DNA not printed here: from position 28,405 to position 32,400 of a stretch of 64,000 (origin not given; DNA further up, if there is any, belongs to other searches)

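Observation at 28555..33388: Fused CcsBA cytochrome c synthase with an inserted periplasmic module duplicated in the upstream lipoprotein gene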

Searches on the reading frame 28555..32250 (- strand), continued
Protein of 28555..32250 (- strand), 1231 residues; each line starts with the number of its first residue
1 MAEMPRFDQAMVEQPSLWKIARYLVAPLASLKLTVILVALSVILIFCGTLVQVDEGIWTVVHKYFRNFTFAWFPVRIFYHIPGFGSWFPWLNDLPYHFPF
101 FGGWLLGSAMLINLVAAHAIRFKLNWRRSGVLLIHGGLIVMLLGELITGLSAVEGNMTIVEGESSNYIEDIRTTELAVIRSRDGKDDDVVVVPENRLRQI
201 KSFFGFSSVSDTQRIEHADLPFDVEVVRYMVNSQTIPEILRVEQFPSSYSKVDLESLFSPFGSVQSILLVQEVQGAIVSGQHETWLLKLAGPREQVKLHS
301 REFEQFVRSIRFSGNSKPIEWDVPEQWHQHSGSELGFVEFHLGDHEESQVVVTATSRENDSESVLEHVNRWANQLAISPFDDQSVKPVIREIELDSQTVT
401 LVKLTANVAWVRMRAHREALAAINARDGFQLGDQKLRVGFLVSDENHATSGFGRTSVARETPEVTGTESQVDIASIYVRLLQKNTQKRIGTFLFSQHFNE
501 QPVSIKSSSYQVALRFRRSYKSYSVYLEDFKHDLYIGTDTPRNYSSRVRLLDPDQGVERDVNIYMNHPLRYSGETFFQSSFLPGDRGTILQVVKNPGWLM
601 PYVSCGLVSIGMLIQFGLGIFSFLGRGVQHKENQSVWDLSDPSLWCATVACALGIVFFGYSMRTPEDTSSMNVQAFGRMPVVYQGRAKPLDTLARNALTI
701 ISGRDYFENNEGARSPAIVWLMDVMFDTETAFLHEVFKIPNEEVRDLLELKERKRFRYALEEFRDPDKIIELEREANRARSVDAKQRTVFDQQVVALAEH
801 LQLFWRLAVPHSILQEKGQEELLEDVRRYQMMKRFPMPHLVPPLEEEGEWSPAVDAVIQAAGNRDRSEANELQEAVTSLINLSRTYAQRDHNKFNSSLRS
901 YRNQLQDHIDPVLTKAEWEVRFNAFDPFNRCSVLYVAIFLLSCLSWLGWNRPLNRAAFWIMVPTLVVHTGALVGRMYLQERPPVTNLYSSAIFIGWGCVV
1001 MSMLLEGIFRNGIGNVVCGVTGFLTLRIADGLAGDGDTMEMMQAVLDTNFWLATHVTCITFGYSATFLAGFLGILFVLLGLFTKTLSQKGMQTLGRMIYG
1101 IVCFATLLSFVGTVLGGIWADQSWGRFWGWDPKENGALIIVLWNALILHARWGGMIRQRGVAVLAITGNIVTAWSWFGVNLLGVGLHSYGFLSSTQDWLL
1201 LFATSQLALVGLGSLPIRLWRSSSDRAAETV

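Call 43: search_solved_structures(query=window:28555-32250:-, max_evalue=0.01, show_alignments=1)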
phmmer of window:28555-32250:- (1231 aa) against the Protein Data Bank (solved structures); distinct sequences matched with E-value up to 0.01: 3.
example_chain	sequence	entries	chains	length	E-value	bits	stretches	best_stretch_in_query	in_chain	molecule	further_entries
7s9y_A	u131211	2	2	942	2.8e-45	157.7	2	848-1202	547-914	Cytochrome c biogenesis protein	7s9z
25vk_A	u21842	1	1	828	2.5e-30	108.2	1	522-1200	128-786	Cytochrome c biogenesis protein (CcsA)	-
31zn_B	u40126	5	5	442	0.0084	17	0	144-288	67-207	Isoform 7 of Cyclin-dependent kinase 11B | Cyclin-dependent kinase 11B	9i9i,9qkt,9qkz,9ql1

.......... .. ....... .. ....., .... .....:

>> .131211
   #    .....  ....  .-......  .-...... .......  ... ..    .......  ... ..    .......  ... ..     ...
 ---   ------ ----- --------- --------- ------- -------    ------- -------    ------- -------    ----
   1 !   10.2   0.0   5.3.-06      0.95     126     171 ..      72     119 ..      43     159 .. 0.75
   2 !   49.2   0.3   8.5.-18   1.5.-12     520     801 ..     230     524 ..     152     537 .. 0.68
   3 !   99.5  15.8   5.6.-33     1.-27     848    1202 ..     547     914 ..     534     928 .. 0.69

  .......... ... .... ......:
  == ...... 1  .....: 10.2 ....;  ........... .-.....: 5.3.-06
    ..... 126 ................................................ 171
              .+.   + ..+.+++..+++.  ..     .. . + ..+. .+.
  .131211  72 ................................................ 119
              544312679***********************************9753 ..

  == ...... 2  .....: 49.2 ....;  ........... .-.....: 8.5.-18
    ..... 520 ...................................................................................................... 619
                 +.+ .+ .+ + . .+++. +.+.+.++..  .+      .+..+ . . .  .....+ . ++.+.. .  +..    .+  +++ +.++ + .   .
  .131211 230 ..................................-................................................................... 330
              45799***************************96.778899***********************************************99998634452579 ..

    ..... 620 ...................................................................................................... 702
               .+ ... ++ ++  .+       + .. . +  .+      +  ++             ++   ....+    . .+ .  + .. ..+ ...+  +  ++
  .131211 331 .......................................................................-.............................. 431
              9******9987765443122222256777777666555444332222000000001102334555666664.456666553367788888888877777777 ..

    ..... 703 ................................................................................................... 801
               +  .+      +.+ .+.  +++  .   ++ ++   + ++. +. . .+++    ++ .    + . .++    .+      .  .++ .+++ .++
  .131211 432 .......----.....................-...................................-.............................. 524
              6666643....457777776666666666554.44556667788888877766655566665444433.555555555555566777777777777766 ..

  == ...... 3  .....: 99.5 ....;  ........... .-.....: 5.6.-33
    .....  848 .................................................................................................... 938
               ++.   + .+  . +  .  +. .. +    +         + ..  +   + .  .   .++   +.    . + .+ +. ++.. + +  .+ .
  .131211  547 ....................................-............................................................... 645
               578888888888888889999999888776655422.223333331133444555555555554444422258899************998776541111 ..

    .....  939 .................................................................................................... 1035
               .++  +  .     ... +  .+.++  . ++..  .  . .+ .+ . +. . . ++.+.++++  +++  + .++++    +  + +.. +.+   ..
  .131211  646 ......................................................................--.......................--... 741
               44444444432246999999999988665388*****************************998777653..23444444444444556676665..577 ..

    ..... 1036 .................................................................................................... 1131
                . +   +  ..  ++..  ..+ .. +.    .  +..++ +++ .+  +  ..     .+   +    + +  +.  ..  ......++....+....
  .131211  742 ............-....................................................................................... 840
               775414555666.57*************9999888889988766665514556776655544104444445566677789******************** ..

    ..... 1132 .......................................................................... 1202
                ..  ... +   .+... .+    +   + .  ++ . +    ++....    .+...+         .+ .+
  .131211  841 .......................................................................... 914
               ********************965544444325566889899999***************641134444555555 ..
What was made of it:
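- Closest known: Fused CcsBA of Helicobacter hepaticus. Same: It shares the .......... periplasmic region (call 43).
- Checked: The best solved relative is the H. hepaticus CcsBA cryo-EM chain 7s9y, E 2.8e-45 (call 43).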

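Call 66: search_protein_families(library=pfam, proteins=[P0145, P0128, L087:1564-2649:+], max_evalue=0.1)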
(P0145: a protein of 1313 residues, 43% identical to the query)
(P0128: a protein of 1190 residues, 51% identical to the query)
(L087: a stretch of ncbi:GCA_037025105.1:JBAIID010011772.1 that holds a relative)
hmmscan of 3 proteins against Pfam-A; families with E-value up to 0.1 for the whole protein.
P0145 (1313 aa): 6 families
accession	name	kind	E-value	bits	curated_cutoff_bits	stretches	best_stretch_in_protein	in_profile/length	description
PF01578.25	Cytochrom_C_asm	-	7.6e-24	85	29.9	1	1061-1268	2-212/212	Cytochrome C assembly protein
PF05140.19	ResB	-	1.1e-13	51.3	24.6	1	448-517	202-269/486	ResB-like family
PF17820.7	PDZ_6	-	6.6e-09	35.8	27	1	684-738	2-54/54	PDZ domain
PF00595.29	PDZ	-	5.8e-07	30.2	23.2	1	679-736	24-80/81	PDZ domain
PF13180.12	PDZ_2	-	0.00011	22.8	27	1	680-740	12-71/80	PDZ domain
PF14685.13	PDZ_Tricorn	-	0.038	14.4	25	0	692-741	32-81/88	Tricorn protease PDZ domain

P0128 (1190 aa): 2 families
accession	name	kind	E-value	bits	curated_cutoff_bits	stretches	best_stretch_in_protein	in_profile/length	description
PF01578.25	Cytochrom_C_asm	-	7.1e-25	88.3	29.9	1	934-1144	2-212/212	Cytochrome C assembly protein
PF05140.19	ResB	-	8.7e-15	54.9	24.6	1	322-389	200-265/486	ResB-like family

L087:1564-2649:+ (361 aa): 1 family
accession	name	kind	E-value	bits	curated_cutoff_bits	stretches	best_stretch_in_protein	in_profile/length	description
PF19408.5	PKD_6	-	0.0039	17.9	25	0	266-285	35-54/82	PKD-like domain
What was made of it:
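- A PDZ domain was grafted into the same periplasmic region in another lineage, P0145 (call 66). It does not explain why other lineages add a peptide-binding PDZ domain to the same face (call 66).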

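Call 67: find_encoding_contigs(protein=P0145, flank=4000, max_places=1)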
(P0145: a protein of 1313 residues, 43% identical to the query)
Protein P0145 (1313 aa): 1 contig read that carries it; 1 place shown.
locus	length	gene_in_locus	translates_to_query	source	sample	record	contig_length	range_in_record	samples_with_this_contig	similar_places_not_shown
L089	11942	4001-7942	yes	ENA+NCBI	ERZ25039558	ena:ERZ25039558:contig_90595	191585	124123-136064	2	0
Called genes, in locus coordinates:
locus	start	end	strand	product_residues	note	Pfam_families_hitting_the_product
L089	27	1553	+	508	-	PF12728:HTH_17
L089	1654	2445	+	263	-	PF00691:OmpA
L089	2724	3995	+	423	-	-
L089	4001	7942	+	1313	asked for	PF05140:ResB, PF00595:PDZ (weak), PF17820:PDZ_6, PF01578:Cytochrom_C_asm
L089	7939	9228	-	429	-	-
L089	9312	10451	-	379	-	PF01264:Chorismate_synt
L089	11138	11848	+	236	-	PF13313:DUF4082 (faint)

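Call 68: find_encoding_contigs(protein=P0163, flank=4000, max_places=1)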
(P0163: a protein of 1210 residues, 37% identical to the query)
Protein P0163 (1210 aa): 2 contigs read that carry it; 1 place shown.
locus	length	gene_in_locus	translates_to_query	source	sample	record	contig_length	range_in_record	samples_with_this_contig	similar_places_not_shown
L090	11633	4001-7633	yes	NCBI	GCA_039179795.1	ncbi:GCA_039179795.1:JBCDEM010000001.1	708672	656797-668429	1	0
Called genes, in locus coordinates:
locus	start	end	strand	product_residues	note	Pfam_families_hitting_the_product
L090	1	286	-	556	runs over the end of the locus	PF01618:MotA_ExbB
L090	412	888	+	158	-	-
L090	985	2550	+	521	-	PF12728:HTH_17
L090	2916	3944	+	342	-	-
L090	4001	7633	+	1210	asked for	PF05140:ResB, PF01578:Cytochrom_C_asm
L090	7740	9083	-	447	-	-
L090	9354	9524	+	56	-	-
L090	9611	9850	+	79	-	PF01197:Ribosomal_L31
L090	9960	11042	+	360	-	PF03462:PCRF, PF00472:RF-1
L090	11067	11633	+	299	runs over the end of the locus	PF17827:PrmC_N, PF05175:MTS, PF06325:PrmA, PF12847:Methyltransf_18 (weak), PF01170:UPF0020 (weak), PF13847:Methyltransf_31, PF08242:Methyltransf_12, PF13649:Methyltransf_25, +2 more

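Call 69: find_encoding_contigs(protein=P0174, flank=4000, max_places=1)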
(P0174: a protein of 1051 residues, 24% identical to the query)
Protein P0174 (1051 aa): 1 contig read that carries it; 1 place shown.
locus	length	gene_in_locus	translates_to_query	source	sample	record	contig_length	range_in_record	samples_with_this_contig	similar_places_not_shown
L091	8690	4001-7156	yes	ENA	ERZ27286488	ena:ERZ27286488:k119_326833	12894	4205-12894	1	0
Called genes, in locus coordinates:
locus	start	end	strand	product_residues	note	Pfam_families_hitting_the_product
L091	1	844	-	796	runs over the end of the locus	PF02706:Wzz (faint), PF13807:GNVR, PF10609:ParA (weak), PF13614:AAA_31, PF01656:CbiA (weak)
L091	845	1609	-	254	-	PF02563:Poly_export, PF10531:SLBB (weak), PF22461:SLBB_2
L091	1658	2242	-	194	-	PF02545:Maf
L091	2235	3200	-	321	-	PF01040:UbiA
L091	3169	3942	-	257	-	PF03807:F420_oxidored (weak), PF10728:DUF2520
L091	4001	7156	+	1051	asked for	PF05140:ResB, PF01578:Cytochrom_C_asm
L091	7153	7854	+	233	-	PF02585:PIG-L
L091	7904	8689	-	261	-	?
